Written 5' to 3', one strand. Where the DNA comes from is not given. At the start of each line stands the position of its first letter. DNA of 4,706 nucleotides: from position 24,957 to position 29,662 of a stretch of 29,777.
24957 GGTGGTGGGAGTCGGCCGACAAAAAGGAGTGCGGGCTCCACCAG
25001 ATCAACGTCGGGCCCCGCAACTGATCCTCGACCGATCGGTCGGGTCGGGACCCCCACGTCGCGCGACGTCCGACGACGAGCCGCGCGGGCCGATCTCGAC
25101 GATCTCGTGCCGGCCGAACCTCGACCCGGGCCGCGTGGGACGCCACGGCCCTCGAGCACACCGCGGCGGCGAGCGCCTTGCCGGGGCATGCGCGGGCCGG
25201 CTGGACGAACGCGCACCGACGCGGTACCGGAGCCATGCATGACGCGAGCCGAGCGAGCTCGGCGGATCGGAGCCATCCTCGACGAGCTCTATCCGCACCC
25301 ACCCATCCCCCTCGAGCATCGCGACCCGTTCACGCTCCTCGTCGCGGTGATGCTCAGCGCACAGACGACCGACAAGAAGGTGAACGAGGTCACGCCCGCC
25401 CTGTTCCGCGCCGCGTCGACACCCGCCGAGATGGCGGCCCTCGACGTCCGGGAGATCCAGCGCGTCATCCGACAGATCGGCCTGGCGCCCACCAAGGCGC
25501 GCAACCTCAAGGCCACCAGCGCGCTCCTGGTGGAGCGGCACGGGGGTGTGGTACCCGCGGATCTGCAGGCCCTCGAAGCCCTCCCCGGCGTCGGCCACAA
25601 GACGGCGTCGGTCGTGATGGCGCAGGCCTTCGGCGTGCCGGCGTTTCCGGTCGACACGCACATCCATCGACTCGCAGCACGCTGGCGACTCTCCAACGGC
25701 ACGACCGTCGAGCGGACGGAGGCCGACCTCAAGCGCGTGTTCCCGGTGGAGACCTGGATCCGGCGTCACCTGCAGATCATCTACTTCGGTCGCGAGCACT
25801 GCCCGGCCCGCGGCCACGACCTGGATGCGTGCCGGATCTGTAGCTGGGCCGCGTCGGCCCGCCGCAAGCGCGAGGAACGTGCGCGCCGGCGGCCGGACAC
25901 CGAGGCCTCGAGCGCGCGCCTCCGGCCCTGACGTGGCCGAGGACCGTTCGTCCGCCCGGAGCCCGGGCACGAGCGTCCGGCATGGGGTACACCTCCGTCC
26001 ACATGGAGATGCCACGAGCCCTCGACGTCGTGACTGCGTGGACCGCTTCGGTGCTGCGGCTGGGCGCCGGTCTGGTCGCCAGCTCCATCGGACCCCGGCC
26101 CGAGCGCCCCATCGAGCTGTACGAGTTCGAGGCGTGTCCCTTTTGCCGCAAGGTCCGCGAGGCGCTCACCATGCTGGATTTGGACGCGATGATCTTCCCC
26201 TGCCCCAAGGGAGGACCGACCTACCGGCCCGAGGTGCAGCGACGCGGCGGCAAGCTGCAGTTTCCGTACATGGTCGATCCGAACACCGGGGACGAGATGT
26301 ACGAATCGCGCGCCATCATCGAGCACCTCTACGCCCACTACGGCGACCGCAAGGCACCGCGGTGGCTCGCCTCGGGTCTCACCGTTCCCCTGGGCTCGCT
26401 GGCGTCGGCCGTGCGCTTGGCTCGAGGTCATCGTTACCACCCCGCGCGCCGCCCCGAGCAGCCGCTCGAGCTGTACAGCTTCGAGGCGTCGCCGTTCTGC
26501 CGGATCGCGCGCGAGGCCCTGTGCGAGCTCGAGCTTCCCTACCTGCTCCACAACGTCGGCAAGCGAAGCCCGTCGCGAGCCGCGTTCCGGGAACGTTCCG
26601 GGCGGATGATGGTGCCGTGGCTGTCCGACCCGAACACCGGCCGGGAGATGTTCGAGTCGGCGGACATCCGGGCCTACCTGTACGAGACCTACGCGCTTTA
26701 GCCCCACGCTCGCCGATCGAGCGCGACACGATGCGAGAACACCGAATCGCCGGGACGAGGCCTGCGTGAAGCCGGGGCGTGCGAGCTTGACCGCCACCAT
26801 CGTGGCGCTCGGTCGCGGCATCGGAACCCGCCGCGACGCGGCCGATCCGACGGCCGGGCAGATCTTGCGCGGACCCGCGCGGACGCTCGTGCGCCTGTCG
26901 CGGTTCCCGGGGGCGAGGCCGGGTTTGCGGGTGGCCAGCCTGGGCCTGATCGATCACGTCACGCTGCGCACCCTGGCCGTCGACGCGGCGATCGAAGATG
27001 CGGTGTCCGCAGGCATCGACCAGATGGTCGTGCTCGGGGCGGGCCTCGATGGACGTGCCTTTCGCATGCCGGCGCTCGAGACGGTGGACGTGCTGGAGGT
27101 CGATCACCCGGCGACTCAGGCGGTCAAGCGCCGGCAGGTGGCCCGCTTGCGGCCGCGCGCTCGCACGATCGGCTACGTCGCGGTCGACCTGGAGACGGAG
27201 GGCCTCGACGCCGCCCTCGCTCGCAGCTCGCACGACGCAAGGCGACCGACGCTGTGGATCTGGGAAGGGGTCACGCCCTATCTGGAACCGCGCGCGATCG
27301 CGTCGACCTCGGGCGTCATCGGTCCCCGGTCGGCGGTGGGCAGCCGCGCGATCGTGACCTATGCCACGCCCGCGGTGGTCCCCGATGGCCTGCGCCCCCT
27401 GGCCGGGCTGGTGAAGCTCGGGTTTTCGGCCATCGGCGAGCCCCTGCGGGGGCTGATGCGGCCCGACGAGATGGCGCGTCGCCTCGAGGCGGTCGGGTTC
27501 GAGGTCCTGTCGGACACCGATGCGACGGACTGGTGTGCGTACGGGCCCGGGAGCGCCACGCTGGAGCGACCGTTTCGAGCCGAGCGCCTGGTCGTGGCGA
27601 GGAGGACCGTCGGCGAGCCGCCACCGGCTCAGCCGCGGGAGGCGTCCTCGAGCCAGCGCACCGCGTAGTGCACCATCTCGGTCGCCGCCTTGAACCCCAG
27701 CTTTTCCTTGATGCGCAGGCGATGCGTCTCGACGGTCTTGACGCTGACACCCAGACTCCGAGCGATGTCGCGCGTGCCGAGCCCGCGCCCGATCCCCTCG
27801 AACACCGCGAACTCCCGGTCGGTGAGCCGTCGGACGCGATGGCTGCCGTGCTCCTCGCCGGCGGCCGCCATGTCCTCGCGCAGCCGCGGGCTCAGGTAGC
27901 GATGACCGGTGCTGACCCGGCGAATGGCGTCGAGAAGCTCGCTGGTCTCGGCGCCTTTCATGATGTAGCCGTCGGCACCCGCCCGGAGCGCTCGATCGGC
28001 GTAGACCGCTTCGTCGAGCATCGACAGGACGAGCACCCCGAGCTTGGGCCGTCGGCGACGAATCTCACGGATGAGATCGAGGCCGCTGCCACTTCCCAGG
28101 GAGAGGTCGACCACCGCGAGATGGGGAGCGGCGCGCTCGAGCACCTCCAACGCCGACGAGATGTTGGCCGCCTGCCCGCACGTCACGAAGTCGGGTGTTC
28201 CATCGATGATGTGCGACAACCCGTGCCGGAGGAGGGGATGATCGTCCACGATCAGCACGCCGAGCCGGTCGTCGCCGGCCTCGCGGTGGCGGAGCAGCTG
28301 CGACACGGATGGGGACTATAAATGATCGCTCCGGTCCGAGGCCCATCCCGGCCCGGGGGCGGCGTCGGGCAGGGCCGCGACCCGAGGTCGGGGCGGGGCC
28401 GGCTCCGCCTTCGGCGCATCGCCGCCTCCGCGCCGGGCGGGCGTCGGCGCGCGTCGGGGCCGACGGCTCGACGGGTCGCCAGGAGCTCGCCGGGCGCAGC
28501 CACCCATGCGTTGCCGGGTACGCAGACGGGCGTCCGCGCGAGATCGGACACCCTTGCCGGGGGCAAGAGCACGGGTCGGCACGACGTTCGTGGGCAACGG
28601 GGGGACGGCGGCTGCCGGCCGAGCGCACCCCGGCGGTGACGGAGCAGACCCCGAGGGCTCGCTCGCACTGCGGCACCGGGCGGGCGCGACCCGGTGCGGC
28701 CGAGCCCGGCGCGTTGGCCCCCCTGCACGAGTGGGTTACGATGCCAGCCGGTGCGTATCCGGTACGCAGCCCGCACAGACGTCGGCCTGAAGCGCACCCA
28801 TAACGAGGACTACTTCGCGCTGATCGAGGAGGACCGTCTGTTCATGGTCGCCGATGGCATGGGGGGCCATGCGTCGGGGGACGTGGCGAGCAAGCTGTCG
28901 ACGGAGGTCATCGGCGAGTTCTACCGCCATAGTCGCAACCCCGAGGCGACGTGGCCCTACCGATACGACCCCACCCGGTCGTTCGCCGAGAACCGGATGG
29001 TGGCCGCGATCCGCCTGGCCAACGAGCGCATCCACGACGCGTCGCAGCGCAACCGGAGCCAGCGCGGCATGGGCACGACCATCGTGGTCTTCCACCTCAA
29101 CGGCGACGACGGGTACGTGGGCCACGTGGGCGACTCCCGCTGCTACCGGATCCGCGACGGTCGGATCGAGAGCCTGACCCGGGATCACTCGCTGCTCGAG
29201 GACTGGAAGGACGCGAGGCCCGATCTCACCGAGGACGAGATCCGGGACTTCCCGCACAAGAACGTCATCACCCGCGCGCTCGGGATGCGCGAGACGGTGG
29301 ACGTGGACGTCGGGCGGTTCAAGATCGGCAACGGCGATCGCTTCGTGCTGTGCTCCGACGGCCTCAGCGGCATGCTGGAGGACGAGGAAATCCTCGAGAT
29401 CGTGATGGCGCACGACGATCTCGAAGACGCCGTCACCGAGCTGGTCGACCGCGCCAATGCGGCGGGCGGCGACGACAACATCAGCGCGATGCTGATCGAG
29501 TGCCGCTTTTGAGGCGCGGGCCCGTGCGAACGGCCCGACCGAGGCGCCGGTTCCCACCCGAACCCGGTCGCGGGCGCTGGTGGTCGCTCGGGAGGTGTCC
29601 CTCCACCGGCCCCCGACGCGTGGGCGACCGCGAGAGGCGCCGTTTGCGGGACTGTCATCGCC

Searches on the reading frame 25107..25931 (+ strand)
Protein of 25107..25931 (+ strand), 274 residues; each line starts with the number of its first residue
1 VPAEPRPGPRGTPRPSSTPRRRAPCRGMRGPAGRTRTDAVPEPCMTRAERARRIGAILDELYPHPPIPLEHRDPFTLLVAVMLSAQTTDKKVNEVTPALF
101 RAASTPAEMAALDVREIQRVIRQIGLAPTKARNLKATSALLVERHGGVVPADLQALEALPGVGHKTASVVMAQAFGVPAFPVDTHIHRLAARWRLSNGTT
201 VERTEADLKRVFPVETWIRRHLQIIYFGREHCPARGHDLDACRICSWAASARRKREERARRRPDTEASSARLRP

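Call 17: search_protein_families(library=pfam, proteins=[window:25107-25931:+], max_evalue=0.001)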
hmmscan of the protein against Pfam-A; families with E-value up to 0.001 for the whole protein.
window:25107-25931:+ (274 aa): 2 families
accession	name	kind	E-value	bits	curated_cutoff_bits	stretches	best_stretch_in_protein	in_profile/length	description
PF00730.31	HhH-GPD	-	2.7e-22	79.6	26.2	1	79-213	1-107/108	HhH-GPD superfamily base excision DNA repair protein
PF00633.29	HHH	-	3.8e-06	26.9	24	1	144-171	1-28/30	Helix-hairpin-helix motif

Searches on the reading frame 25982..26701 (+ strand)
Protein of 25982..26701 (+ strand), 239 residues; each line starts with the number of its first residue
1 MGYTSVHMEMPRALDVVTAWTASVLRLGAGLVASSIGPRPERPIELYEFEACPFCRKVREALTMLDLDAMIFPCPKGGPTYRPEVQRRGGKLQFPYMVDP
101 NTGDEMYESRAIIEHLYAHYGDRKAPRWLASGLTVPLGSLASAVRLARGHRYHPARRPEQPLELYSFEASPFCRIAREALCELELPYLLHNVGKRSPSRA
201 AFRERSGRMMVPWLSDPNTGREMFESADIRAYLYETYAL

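Call 17: search_protein_families(library=pfam, proteins=[window:25982-26701:+], max_evalue=0.001)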
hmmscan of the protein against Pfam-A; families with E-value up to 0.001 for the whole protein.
window:25982-26701:+ (239 aa): 3 families
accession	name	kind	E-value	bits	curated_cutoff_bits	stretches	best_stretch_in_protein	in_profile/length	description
PF13417.12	GST_N_3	-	7.9e-34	116.3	22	2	46-123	1-74/75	Glutathione S-transferase, N-terminal domain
PF13409.12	GST_N_2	-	2.5e-16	60.5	25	2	51-117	1-68/70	Glutathione S-transferase, N-terminal domain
PF00462.30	Glutaredoxin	-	8.9e-12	45.5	22.9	2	163-212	2-51/60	Glutaredoxin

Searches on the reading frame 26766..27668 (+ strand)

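Call 17: search_protein_families(library=pfam, proteins=[window:26766-27668:+], max_evalue=0.001)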
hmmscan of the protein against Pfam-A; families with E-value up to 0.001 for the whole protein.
window:26766-27668:+ (300 aa): 1 family
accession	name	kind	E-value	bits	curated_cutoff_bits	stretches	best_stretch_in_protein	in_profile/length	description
PF04072.20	LCM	-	5.7e-39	134.4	22.3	1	10-181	1-182/187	Leucine carboxyl methyltransferase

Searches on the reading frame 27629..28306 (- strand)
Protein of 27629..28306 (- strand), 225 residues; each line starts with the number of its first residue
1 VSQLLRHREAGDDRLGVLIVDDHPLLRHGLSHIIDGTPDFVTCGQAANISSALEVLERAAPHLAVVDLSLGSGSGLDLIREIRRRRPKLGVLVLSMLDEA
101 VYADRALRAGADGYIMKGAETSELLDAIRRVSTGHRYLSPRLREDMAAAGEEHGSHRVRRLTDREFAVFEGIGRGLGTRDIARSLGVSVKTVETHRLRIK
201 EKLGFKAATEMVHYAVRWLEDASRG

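Call 17: search_protein_families(library=pfam, proteins=[window:27629-28306:-], max_evalue=0.001)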
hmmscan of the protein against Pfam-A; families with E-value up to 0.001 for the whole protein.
window:27629-28306:- (225 aa): 3 families
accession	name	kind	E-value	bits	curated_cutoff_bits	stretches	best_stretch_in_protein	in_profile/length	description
PF00072.30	Response_reg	-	3.2e-24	85.7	30.2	1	17-129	1-111/111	Response regulator receiver domain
PF00196.25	GerE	-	2.3e-13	50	23.5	1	161-215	3-57/57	Bacterial regulatory proteins, luxR family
PF08281.18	Sigma70_r4_2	-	7.9e-06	25.9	25.7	1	159-203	9-54/54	Sigma-70, region 4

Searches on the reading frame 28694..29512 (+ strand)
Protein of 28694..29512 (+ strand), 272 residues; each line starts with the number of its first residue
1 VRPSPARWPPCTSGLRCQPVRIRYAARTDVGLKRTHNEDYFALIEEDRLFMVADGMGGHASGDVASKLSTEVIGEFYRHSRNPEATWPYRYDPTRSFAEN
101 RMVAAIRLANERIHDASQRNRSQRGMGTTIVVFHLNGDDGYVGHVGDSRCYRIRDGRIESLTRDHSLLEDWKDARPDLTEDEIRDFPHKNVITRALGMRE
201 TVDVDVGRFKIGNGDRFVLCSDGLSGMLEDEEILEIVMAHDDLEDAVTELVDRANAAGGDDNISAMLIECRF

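Call 17: search_protein_families(library=pfam, proteins=[window:28694-29512:+], max_evalue=0.001)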
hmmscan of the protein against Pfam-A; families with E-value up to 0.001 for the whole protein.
window:28694-29512:+ (272 aa): 3 families
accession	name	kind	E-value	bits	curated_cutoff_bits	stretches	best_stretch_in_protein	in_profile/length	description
PF13672.11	PP2C_2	-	2.3e-18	67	24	1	34-267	9-208/209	Protein phosphatase 2C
PF00481.26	PP2C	-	1.9e-12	47.8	20.3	1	46-166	33-141/255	Protein phosphatase 2C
PF07228.17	SpoIIE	-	5.7e-06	26.8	25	1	194-268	103-189/192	Stage II sporulation protein E (SpoIIE)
